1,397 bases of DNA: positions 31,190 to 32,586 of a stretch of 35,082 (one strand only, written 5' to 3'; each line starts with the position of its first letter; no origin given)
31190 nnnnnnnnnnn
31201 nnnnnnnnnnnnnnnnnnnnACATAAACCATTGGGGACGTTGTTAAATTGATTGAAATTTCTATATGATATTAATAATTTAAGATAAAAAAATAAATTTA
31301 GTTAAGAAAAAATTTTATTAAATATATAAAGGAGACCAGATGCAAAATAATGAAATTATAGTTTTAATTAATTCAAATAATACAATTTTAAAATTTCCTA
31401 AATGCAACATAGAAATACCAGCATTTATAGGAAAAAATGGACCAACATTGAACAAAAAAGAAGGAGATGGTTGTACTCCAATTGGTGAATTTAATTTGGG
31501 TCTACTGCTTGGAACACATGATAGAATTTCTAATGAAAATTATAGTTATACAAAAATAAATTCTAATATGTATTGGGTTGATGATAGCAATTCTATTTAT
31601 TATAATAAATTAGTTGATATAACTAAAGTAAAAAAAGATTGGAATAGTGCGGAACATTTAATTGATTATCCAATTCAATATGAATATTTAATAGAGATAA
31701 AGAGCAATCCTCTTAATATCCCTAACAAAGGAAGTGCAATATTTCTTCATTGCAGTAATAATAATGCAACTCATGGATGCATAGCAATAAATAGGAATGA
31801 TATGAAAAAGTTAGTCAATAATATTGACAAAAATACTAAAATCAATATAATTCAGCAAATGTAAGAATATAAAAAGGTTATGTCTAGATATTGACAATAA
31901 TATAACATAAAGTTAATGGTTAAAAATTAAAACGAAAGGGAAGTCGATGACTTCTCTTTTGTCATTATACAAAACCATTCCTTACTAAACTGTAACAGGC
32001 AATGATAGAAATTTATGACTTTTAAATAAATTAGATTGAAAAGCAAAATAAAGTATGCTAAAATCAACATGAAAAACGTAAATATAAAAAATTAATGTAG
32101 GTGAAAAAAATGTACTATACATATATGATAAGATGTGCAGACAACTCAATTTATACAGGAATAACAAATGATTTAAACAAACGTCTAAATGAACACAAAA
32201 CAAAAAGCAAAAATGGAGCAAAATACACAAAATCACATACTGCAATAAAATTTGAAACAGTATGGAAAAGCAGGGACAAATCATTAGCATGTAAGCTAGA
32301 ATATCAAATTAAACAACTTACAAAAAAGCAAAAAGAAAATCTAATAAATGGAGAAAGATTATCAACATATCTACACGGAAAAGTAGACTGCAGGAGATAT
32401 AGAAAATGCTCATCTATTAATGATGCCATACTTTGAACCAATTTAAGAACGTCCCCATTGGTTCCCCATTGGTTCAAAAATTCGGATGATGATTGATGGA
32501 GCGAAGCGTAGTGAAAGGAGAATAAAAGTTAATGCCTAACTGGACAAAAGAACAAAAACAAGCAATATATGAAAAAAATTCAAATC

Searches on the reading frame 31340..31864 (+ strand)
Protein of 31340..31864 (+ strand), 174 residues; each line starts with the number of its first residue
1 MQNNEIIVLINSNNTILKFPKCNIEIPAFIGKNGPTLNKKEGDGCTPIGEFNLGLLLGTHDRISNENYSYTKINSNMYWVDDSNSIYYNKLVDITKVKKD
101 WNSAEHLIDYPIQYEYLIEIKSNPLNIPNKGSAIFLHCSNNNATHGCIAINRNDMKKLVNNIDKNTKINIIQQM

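Call 45: search_protein_families(library=pfam, proteins=[window:31340-31864:+], max_evalue=0.001)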
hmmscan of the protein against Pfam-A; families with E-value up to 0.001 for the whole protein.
window:31340-31864:+ (174 aa): 1 family
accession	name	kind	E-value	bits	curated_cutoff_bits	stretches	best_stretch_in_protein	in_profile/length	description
PF03734.19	YkuD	-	1.2e-12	49.1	23.4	1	12-170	19-146/146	L,D-transpeptidase catalytic domain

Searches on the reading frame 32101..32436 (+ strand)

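Call 45: search_protein_families(library=pfam, proteins=[window:32101-32436:+], max_evalue=0.001)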
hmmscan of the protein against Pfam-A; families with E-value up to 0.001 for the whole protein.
window:32101-32436:+ (111 aa): 1 family
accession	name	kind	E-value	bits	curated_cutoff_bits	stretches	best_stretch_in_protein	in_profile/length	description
PF01541.30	GIY-YIG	-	1.1e-16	61.4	22.6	1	4-80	1-78/78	GIY-YIG catalytic domain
